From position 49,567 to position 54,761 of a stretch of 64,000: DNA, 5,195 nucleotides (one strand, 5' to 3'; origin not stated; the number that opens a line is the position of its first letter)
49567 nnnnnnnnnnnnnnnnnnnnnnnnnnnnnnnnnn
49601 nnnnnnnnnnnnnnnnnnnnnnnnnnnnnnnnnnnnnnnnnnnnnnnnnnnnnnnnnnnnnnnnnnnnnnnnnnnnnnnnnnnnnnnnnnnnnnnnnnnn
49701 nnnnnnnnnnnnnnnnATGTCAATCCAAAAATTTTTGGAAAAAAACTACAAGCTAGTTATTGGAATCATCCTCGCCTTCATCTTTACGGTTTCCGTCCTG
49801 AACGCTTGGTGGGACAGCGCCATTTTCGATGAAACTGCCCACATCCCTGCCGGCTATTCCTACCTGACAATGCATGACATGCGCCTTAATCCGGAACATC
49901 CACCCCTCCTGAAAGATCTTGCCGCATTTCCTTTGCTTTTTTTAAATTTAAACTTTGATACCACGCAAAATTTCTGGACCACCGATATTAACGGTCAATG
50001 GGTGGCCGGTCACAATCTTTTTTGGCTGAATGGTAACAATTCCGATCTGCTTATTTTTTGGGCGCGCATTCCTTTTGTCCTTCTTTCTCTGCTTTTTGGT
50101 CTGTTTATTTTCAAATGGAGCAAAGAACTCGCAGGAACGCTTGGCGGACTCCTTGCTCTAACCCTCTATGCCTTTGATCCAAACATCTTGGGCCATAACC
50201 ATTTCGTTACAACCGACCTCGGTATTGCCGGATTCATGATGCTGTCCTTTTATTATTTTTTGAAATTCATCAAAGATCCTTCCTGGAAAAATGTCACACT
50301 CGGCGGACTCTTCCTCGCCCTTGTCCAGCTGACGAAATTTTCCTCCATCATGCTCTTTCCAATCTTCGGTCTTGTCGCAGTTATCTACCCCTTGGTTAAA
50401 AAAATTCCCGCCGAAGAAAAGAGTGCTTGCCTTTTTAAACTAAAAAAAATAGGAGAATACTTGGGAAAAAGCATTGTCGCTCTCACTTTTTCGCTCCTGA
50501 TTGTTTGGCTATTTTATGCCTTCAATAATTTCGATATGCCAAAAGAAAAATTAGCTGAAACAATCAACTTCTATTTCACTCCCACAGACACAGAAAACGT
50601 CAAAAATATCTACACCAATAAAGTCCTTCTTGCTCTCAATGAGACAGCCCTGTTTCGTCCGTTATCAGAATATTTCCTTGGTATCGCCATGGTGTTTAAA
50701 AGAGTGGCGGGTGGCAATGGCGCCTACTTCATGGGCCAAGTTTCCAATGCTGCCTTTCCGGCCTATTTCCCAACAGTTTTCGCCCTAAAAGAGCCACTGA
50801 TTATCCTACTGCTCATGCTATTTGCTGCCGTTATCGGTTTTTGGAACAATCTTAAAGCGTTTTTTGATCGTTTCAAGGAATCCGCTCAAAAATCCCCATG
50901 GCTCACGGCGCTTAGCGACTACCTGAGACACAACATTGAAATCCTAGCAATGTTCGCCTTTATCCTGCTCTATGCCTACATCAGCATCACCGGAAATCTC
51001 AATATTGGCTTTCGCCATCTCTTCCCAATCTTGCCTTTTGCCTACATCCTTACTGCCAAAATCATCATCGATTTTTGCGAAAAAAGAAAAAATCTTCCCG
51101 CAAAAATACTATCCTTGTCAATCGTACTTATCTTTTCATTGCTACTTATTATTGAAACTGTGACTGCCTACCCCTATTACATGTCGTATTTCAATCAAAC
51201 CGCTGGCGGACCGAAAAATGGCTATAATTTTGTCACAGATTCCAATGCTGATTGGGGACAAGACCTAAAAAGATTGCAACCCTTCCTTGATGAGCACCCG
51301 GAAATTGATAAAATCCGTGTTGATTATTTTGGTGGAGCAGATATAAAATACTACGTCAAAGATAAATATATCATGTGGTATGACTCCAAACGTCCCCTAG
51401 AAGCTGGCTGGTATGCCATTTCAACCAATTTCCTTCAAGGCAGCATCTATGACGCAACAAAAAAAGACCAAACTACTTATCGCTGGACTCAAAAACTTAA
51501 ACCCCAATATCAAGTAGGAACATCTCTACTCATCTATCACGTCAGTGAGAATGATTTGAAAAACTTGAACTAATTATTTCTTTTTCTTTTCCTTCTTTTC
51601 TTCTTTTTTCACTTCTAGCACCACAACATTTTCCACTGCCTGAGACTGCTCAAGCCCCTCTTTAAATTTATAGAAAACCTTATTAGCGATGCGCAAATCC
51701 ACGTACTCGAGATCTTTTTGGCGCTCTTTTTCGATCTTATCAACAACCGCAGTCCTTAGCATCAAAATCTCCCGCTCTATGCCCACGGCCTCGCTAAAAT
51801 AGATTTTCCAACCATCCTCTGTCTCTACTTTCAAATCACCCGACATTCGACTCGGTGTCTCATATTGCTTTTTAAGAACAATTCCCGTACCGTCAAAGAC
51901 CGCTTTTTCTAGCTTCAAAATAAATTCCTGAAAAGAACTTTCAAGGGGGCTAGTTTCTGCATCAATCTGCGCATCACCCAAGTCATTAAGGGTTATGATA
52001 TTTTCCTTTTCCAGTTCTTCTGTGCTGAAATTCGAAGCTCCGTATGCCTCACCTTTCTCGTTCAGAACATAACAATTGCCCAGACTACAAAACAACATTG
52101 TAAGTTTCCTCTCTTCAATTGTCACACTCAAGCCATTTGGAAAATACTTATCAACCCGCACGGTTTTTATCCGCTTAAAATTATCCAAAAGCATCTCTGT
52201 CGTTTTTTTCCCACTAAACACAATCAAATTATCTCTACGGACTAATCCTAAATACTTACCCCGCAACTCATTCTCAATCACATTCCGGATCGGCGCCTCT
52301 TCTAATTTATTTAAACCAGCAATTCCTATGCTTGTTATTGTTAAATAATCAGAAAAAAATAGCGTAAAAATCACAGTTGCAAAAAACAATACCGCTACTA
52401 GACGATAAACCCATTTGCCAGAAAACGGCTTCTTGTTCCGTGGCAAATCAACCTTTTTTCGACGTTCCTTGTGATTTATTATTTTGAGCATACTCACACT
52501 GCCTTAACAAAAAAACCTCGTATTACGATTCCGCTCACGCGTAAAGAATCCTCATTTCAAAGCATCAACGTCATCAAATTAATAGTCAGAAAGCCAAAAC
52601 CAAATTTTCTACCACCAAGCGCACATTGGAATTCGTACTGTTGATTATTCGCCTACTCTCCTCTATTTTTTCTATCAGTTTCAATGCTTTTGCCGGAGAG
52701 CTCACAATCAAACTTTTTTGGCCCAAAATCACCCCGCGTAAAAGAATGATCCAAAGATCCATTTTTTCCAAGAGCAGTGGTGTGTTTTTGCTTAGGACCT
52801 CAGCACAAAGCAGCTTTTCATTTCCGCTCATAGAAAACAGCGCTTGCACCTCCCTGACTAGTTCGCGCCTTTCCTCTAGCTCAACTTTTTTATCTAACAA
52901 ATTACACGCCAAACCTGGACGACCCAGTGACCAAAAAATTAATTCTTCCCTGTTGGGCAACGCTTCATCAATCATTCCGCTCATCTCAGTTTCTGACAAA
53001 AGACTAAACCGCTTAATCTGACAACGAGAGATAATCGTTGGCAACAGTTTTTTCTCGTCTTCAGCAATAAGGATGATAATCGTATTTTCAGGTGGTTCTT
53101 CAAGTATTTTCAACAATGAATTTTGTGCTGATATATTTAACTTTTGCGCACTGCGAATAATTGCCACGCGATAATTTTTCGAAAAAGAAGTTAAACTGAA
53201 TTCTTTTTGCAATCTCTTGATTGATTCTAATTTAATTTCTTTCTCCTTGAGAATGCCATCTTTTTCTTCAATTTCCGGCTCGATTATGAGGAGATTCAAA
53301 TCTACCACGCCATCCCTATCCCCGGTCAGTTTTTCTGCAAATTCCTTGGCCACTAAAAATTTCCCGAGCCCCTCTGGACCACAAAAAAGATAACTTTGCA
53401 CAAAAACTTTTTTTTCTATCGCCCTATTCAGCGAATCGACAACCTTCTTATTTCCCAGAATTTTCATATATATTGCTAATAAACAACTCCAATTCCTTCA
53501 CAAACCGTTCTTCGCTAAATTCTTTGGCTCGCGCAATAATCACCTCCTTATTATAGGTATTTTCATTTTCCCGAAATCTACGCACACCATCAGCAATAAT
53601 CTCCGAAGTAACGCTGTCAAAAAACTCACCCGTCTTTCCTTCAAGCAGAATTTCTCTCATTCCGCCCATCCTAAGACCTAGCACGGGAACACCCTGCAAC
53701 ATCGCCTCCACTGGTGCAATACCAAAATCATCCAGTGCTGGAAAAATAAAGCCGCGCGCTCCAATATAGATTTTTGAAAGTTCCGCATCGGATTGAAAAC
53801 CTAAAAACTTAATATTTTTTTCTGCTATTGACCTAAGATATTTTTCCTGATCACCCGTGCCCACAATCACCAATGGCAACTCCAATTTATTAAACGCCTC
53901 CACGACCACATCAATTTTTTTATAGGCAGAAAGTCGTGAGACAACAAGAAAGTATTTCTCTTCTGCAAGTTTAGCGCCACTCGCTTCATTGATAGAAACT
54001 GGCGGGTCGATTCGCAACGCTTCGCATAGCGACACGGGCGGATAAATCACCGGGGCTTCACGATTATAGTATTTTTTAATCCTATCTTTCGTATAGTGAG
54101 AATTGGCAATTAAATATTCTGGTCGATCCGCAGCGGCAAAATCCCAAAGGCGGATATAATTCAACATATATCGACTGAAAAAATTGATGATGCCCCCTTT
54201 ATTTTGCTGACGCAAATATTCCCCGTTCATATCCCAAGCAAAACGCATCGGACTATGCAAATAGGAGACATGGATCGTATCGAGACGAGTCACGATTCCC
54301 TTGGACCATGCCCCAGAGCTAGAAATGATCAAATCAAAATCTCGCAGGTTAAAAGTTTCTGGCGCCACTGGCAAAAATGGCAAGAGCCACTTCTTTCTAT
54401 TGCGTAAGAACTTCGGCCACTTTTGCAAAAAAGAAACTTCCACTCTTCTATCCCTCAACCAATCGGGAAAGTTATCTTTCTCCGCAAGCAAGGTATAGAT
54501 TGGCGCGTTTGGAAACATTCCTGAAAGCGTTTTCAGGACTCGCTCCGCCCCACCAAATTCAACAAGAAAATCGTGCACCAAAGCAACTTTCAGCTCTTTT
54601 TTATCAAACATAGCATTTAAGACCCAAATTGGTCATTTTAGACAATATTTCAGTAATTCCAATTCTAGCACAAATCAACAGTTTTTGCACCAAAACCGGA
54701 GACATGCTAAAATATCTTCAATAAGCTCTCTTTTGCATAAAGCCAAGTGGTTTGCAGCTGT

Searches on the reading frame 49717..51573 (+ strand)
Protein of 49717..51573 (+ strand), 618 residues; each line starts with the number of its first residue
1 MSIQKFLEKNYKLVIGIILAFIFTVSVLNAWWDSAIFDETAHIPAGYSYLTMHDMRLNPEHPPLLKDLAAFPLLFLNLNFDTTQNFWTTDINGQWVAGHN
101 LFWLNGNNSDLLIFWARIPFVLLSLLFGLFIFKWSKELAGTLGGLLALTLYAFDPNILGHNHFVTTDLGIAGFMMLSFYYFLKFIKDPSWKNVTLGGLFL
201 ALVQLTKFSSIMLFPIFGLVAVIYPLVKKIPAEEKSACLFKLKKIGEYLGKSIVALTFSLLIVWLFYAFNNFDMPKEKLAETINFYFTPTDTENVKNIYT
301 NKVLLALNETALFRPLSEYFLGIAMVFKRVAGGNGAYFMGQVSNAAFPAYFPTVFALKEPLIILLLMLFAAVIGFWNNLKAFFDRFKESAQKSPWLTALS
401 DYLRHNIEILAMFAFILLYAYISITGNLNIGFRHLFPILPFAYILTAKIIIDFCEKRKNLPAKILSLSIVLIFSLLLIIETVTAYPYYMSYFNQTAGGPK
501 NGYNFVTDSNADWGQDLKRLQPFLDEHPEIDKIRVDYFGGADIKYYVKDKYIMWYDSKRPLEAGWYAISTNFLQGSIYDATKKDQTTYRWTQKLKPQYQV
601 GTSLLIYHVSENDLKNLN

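Call 76: search_protein_families(library=pfam, proteins=[window:49717-51573:+], max_evalue=0.001)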
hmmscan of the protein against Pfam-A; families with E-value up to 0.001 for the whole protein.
window:49717-51573:+ (618 aa): 1 family
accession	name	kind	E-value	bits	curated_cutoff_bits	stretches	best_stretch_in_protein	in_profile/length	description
PF13231.12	PMT_2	-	1.5e-10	42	26.1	1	115-228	23-135/160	Dolichyl-phosphate-mannose-protein mannosyltransferase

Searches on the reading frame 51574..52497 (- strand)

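Call 76: search_protein_families(library=pfam, proteins=[window:51574-52497:-], max_evalue=0.001)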
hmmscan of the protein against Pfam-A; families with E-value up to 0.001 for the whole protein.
window:51574-52497:- (307 aa): 1 family
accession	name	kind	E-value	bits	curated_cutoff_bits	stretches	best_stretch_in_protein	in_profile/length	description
PF08478.15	POTRA_1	-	3.8e-06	27.5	23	1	82-130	22-69/69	POTRA domain, FtsQ-type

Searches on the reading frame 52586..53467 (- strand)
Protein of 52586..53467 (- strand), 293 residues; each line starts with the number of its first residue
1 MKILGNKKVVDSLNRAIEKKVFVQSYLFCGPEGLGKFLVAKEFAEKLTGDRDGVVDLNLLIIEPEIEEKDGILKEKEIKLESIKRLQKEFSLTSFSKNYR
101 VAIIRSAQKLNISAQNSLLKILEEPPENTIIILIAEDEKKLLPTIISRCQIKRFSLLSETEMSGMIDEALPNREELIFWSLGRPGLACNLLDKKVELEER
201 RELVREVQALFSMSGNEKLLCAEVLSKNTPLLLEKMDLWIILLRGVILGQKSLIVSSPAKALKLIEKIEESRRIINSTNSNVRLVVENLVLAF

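Call 76: search_protein_families(library=pfam, proteins=[window:52586-53467:-], max_evalue=0.001)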
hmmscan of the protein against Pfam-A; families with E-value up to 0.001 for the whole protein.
window:52586-53467:- (293 aa): 2 families
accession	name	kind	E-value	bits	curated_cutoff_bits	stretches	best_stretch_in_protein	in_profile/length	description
PF13177.12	DNA_pol3_delta2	-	7e-36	124.1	27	1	6-155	2-158/161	DNA polymerase III, delta subunit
PF00004.35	AAA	-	3.6e-05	24.7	21.2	1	27-153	2-127/131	ATPase family associated with various cellular activities (AAA)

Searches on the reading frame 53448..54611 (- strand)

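Call 76: search_protein_families(library=pfam, proteins=[window:53448-54611:-], max_evalue=0.001)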
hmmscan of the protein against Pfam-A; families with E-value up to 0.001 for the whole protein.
window:53448-54611:- (387 aa): 3 families
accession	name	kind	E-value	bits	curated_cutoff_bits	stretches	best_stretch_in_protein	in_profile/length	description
PF00534.26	Glycos_transf_1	-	4.7e-26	91.8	26.4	1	213-355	10-164/172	Glycosyl transferases group 1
PF13692.12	Glyco_trans_1_4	-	1.1e-18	68.3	27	1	219-346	2-139/142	Glycosyl transferases group 1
PF13439.12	Glyco_transf_4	-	3.6e-09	37.3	28.5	1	20-194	2-167/170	Glycosyltransferase Family 4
